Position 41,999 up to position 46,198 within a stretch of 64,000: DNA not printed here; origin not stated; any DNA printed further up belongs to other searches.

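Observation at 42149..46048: Single 1299-aa polypeptide fusing an LsrK-like FGGY kinase, a D-2-hydroxyacid dehydrogenase, an SCP2 domain and a class II aldolase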

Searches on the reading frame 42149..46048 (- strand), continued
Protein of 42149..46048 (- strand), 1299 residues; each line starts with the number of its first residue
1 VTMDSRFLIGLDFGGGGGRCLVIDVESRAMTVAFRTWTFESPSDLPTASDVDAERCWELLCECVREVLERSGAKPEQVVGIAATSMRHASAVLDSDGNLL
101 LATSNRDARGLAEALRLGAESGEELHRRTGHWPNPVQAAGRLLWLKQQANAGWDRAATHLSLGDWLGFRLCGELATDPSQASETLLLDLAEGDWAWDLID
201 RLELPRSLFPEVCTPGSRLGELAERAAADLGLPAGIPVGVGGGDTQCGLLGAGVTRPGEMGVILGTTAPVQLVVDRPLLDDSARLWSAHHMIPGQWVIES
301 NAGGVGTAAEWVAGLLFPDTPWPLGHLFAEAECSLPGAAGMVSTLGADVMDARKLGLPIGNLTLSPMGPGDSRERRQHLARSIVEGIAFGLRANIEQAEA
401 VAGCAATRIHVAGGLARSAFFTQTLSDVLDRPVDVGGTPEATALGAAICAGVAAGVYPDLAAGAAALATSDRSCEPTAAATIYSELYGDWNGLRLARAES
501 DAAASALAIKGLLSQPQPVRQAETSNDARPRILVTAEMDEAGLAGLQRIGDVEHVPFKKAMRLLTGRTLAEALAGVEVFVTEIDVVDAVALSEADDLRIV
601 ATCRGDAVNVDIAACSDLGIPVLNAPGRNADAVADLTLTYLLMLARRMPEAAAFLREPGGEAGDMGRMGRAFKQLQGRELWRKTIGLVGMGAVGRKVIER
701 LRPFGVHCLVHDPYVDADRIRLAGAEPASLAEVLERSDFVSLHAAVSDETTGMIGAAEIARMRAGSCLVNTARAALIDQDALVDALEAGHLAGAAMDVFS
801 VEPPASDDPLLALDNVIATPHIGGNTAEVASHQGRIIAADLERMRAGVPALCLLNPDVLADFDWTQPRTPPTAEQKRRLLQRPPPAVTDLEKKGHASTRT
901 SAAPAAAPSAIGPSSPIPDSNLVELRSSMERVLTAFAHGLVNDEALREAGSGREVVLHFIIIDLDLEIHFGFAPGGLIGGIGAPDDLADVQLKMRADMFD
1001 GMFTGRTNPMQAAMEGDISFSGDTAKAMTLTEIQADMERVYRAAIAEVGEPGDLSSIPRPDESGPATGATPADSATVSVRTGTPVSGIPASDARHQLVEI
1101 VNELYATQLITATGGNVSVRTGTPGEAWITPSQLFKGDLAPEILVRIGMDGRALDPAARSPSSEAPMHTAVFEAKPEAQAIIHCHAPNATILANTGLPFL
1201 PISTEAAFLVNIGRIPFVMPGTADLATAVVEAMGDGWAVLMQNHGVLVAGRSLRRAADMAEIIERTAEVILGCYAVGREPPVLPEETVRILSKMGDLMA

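Call 48: search_protein_families(library=pfam, alignment_id=A1, max_evalue=0.00001)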
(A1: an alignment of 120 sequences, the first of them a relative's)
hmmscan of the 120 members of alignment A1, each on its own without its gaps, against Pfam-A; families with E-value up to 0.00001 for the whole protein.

A. member 1, L001:8239-9345:+ (368 aa): 4 families
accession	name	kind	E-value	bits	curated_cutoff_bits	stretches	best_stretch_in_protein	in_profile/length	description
PF00106.31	adh_short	-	2.6e-52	177.6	26.6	1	98-289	1-192/195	short chain dehydrogenase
PF13561.12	adh_short_C2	-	4.9e-40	138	27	1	104-292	1-189/236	Enoyl-(Acyl carrier protein) reductase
PF08659.16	KR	-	4.1e-09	37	22.6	1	100-260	3-163/180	KR domain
PF01370.27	Epimerase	-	5.1e-06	26.5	20.9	1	100-205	1-97/240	NAD dependent epimerase/dehydratase family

B. families by the number of members that match (of 120 scanned): 128 families (the first 25 are shown)
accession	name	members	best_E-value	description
PF12802.13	MarR_2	7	1.5e-14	MarR family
PF00501.34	AMP-binding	6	9.6e-86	AMP-binding enzyme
PF00069.31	Pkinase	6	7e-55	Protein kinase domain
PF07714.23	PK_Tyr_Ser-Thr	6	3.5e-39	Protein tyrosine and serine/threonine kinase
PF13193.12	AMP-binding_C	6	2.9e-16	AMP-binding enzyme C-terminal domain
PF17131.11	LolA_like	6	2.6e-15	Outer membrane lipoprotein-sorting protein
PF04198.19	Sugar-bind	5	4.8e-63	Putative sugar-binding domain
PF13561.12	adh_short_C2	5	1.7e-62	Enoyl-(Acyl carrier protein) reductase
PF00106.31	adh_short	5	2.2e-56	short chain dehydrogenase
PF14870.12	PSII_BNR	5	2.4e-27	Photosynthesis system II assembly factor YCF48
PF15902.12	Sortilin-Vps10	5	5.3e-21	Sortilin, neurotensin receptor 3,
PF02012.26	BNR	5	5.3e-12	BNR/Asp-box repeat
PF04545.22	Sigma70_r4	5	1.1e-08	Sigma-70, region 4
PF13545.12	HTH_Crp_2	5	9.9e-08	Crp-like helix-turn-helix domain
PF01370.27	Epimerase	4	8.1e-36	NAD dependent epimerase/dehydratase family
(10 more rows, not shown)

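Call 55: find_encoding_contigs(protein=P0123, flank=8000, max_places=1)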
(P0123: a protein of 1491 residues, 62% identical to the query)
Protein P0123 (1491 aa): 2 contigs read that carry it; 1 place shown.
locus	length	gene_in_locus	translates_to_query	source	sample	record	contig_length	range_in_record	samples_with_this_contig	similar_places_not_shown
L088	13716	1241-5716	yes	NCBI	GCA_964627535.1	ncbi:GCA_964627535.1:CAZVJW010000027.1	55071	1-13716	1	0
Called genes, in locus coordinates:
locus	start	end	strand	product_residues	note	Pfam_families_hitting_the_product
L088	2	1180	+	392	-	?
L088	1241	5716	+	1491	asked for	PF00370:FGGY_N, PF02782:FGGY_C, PF00389:2-Hacid_dh, PF02826:2-Hacid_dh_C, PF02036:SCP2, PF14864:Alkyl_sulf_C (faint), PF02036:SCP2 (weak), PF00596:Aldolase_II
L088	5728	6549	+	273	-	PF00106:adh_short, PF01370:Epimerase (weak), PF08659:KR (weak), PF13561:adh_short_C2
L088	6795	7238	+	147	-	PF04138:GtrA_DPMS_TM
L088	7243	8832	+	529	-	PF00890:FAD_binding_2 (weak), PF01266:DAO (weak), PF01494:FAD_binding_3 (faint), PF01593:Amino_oxidase, PF01946:Thi4, PF07992:Pyr_redox_2 (weak), PF12831:FAD_oxidored (weak), PF13450:NAD_binding_8, +2 more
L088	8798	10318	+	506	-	-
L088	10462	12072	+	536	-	-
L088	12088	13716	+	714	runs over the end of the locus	PF02096:60KD_IMP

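Call 56: find_encoding_contigs(protein=P0130, flank=8000, max_places=1)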
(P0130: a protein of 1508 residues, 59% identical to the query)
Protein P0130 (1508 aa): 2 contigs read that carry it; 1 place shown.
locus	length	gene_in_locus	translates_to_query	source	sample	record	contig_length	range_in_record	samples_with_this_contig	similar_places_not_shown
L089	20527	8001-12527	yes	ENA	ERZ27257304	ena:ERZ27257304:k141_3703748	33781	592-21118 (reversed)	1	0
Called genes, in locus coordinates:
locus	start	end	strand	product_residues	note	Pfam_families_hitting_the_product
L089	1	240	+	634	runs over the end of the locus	-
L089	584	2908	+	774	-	PF02837:Glyco_hydro_2_N, PF22666:Glyco_hydro_2_N2, PF00703:Glyco_hydro_2 (weak)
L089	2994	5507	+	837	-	PF13229:Beta_helix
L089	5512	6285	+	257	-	PF23023:Anti-Pycsar_Apyc1, PF00753:Lactamase_B (weak), PF12706:Lactamase_B_2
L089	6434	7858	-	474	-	PF13347:MFS_2, PF07690:MFS_1 (weak)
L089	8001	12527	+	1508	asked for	PF00370:FGGY_N, PF02782:FGGY_C, PF00389:2-Hacid_dh, PF02826:2-Hacid_dh_C, PF02036:SCP2, PF14864:Alkyl_sulf_C (faint), PF02036:SCP2, PF00596:Aldolase_II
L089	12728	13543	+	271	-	PF00106:adh_short, PF01370:Epimerase (weak), PF13460:NAD_binding_10 (weak), PF13561:adh_short_C2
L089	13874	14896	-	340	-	PF14583:Pectate_lyase22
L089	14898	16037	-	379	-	PF01408:GFO_IDH_MocA, PF22725:GFO_IDH_MocA_C3 (weak)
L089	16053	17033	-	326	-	PF01408:GFO_IDH_MocA, PF22725:GFO_IDH_MocA_C3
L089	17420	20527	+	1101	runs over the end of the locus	PF13353:Fer4_12, PF04055:Radical_SAM, PF02901:PFL-like, PF01228:Gly_radical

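Call 57: find_encoding_contigs(protein=P0139, flank=8000, max_places=1)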
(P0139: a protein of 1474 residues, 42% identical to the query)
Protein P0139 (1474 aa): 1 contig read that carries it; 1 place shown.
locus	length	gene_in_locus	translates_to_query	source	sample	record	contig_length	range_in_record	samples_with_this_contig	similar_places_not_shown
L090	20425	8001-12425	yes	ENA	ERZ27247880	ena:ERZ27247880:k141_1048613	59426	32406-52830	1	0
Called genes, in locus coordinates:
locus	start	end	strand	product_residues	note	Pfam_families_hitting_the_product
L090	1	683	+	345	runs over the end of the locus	PF00294:PfkB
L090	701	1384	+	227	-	PF01081:Aldolase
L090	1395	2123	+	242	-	PF00392:GntR, PF07729:FCD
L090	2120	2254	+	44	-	-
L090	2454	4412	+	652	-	PF02730:AFOR_N, PF01314:AFOR_C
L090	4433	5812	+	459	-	PF00202:Aminotran_3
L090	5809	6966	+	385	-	PF04389:Peptidase_M28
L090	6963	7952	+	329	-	PF01073:3Beta_HSD, PF01370:Epimerase, PF02719:Polysacc_synt_2, PF05368:NmrA, PF13460:NAD_binding_10, PF16363:GDP_Man_Dehyd, PF07993:NAD_binding_4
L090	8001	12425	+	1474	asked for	PF00370:FGGY_N, PF02782:FGGY_C, PF00389:2-Hacid_dh, PF02826:2-Hacid_dh_C, PF02036:SCP2, PF14864:Alkyl_sulf_C (faint), PF02036:SCP2, PF00596:Aldolase_II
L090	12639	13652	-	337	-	PF00348:polyprenyl_synt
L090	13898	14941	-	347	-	PF01645:Glu_synthase (faint), PF01070:FMN_dh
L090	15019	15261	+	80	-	PF00550:PP-binding, PF14573:PP-binding_2 (weak)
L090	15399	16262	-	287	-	PF02629:CoA_binding, PF00549:Ligase_CoA, PF13607:Succ_CoA_lig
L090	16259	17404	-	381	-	PF08442:ATP-grasp_2, PF13549:ATP-grasp_5, PF24948:Citrate_synth_N, PF00549:Ligase_CoA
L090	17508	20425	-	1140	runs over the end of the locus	PF13231:PMT_2, PF25021:TEN_NHL (faint), PF13449:Phytase-like (faint), PF17170:DUF5128 (faint), PF01436:NHL, PF08450:SGL, PF01436:NHL (weak)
